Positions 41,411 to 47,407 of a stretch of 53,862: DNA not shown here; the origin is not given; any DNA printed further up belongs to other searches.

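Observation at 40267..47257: Two-gene surface operon: giant array of Cys/His mini-modules with cohesin-like and dockerin-like ends, plus a membrane-anchored cohesin-like partner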

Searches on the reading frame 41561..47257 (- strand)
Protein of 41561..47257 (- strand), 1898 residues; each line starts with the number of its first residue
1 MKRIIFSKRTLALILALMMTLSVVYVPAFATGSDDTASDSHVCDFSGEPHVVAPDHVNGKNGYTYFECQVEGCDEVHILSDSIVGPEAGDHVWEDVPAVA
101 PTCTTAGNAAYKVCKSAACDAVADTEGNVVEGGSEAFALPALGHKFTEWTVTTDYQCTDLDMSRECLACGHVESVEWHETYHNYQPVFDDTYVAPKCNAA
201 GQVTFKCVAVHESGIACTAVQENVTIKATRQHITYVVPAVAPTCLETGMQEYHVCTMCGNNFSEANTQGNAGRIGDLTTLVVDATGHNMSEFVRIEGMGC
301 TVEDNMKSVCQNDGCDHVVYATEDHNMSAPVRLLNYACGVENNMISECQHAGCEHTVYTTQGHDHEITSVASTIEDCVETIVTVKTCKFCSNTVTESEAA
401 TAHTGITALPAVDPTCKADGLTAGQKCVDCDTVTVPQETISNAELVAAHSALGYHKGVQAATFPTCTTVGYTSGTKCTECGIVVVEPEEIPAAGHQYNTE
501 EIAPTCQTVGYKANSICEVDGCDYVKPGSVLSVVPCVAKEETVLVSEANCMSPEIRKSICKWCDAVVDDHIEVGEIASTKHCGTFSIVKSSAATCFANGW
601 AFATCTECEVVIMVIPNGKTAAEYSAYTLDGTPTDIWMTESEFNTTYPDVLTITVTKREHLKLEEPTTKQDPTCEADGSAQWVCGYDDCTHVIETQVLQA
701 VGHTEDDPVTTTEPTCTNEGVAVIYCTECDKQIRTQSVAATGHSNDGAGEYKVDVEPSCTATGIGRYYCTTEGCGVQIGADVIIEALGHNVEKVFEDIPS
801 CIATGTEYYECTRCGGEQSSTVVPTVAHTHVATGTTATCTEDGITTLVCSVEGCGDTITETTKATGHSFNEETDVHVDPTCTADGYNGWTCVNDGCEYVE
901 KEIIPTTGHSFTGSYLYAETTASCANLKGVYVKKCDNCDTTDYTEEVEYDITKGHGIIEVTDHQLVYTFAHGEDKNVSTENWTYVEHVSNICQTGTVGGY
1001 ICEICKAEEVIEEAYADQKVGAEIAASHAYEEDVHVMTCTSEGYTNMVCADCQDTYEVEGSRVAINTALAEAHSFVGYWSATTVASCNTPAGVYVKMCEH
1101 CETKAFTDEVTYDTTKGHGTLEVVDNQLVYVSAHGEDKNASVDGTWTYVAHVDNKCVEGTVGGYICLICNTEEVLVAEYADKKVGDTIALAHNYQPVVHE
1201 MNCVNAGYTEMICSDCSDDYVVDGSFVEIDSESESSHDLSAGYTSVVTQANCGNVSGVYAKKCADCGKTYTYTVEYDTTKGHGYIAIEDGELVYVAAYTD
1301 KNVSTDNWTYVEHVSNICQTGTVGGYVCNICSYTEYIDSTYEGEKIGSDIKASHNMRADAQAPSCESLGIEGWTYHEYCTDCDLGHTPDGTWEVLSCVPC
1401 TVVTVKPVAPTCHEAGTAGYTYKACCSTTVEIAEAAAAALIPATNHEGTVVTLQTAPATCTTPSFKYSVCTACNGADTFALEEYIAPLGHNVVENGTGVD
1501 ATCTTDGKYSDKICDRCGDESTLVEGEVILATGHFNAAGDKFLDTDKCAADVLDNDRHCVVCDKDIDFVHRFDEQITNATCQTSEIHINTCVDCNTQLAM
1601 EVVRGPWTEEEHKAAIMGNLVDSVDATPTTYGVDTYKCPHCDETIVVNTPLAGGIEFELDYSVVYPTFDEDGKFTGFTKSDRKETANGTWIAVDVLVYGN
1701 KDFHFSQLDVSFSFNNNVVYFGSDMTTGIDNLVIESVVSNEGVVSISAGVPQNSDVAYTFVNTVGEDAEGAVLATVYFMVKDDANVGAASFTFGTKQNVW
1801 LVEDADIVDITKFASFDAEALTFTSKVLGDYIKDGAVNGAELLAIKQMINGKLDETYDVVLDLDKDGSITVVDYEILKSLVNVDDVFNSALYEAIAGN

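Call 3: search_protein_families(library=pfam, proteins=[window:41561-47257:-], max_evalue=1)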
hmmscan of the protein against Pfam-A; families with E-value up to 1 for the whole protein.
window:41561-47257:- (1898 aa): 1 family
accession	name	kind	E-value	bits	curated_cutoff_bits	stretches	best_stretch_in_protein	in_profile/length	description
PF00404.24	Dockerin_1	-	1.6e-05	25.4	22.9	1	1829-1881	2-56/57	Dockerin type I domain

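Call 4: search_protein_families(library=ncbifam, proteins=[window:41561-47257:-], max_evalue=1)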
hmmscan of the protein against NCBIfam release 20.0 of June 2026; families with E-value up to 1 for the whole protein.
window:41561-47257:- (1898 aa): 0 families

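Call 8: search_solved_structures(query=window:41561-47257:-, max_evalue=1, show_alignments=2)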
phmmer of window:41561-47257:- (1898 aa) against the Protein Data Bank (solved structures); distinct sequences matched with E-value up to 1: 5.
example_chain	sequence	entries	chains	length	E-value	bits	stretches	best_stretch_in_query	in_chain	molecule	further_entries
4wi0_B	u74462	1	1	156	0.0029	18.4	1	1761-1877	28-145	Cellulosomal scaffoldin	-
6kg9_A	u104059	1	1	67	0.033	14.9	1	1825-1880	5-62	And cellulose-binding endoglucanase family 9 CelL ortholog dockerin domain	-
6kgc_B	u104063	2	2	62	0.078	13.6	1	1826-1880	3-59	And cellulose-binding endoglucanase family 9 CelL ortholog dockerin domain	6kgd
6kge_D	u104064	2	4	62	0.11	13.1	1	1826-1880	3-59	And cellulose-binding endoglucanase family 9 CelL ortholog dockerin domain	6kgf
2ccl_B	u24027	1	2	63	0.73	10.4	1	1827-1878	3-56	ENDO-1,4-BETA-XYLANASE Y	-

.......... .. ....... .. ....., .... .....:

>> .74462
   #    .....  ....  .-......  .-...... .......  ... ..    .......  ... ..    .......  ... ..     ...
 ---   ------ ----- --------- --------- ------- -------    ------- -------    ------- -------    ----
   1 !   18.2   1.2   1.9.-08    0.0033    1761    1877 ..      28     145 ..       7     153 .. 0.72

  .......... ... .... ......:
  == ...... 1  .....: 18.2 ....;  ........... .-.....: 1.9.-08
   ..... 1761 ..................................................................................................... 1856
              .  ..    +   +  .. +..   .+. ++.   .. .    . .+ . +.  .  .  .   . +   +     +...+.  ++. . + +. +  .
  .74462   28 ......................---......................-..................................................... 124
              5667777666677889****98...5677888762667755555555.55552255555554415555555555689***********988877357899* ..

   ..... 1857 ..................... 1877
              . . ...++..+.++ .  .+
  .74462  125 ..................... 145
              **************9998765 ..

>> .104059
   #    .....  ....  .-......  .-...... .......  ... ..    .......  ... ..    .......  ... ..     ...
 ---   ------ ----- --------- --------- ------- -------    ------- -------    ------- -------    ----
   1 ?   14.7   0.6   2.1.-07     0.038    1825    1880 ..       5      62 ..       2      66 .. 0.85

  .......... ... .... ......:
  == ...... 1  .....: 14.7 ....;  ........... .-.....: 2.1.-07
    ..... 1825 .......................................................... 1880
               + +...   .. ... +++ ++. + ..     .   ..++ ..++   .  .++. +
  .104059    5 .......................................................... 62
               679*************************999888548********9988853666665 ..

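Call 24: find_homologous_proteins(query=window:41564-47257:-, max_evalue=0.001)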
Query window:41564-47257:- (1898 aa): 363 proteins with E <= 0.001 among 8000 candidates; the best 120 are listed.
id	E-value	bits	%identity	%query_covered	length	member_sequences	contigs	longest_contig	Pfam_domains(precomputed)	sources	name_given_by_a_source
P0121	0.0e+0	4380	100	100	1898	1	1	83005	PF00404.25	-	-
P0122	0.0e+0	1966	51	100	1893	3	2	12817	PF00404.25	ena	-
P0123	0.0e+0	1924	50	100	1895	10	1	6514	PF00404.25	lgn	-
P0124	0.0e+0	1586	49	90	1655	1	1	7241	PF00404.25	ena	-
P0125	0.0e+0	1580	46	55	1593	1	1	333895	PF00404.25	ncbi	-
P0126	0.0e+0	1579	44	55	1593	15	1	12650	-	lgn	-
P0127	0.0e+0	1537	43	55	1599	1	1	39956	PF00404.25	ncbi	-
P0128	9.4e-108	380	25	65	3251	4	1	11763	-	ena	-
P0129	2.4e-106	375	25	82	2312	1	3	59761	PF00963.25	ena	-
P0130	1.5e-101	359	24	52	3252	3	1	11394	-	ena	-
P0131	1.4e-99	353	24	77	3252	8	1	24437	-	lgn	-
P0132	3.8e-99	351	23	77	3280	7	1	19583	-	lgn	-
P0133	2.8e-98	348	25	52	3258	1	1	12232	PF02892.22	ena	-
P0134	2.7e-95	339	25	40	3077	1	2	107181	-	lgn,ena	-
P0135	1.1e-93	333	27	41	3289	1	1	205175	PF22058.3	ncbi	-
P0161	6.9e-61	224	27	35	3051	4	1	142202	PF00404.25,PF09992.15,PF27189.1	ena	-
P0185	2.0e-48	183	26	63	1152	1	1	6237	PF00404.25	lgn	-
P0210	3.3e-41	159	25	42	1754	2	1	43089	PF00404.25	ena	-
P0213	1.8e-40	157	27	43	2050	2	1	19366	PF00404.25,PF13620.13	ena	-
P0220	4.0e-39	152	26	47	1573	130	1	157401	PF00404.25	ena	-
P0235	5.9e-37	145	25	31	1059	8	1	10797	PF00404.25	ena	-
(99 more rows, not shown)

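Call 45: find_encoding_contigs(protein=P0125, flank=10000, max_places=2)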
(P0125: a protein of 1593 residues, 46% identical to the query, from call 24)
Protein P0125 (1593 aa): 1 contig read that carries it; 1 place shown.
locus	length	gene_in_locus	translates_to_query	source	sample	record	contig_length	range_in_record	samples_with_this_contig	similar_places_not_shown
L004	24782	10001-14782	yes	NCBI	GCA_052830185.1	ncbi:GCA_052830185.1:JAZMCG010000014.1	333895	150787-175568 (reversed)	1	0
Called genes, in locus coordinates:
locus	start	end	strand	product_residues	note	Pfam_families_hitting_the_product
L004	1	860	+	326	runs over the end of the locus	PF01479:S4 (weak), PF00849:PseudoU_synth_2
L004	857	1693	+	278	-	PF05116:S6PP (faint), PF08282:Hydrolase_3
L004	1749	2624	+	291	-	PF01261:AP_endonuc_2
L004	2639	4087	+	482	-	PF01406:tRNA-synt_1e, PF09334:tRNA-synt_1g (faint)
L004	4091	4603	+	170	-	PF04138:GtrA_DPMS_TM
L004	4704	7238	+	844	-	PF00403:HMA, PF00122:E1-E2_ATPase, PF00702:Hydrolase, PF00403:HMA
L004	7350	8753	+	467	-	-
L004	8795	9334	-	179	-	PF04014:MazE_antitoxin, PF15714:SpoVT_C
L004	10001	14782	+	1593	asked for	PF00404:Dockerin_1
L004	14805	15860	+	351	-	-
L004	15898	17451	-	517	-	PF01554:MatE, PF01943:Polysacc_synt, PF03023:MurJ (faint), PF01554:MatE (weak)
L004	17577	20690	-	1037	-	PF00005:ABC_tran, PF02463:SMC_N (faint), PF13304:AAA_21 (faint), PF02687:FtsX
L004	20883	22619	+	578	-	PF00664:ABC_membrane, PF00005:ABC_tran, PF02463:SMC_N (faint)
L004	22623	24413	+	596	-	PF00664:ABC_membrane, PF02463:SMC_N (faint), PF00005:ABC_tran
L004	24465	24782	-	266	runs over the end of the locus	PF06966:DUF1295, PF02544:Steroid_dh (weak)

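Call 46: find_encoding_contigs(protein=P0122, flank=10000, max_places=2)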
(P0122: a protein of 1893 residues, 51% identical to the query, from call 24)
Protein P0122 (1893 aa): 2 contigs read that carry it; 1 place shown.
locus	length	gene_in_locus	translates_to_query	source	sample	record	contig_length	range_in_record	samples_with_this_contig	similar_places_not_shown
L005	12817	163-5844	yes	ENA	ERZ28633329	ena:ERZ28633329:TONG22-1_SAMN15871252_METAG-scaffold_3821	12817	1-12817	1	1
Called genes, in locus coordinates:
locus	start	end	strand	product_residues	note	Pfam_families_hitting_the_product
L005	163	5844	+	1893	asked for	PF00404:Dockerin_1 (weak)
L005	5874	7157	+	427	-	PF00963:Cohesin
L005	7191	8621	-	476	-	PF01554:MatE, PF01943:Polysacc_synt, PF01554:MatE (weak)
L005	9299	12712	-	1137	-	PF00005:ABC_tran, PF13304:AAA_21 (faint), PF02687:FtsX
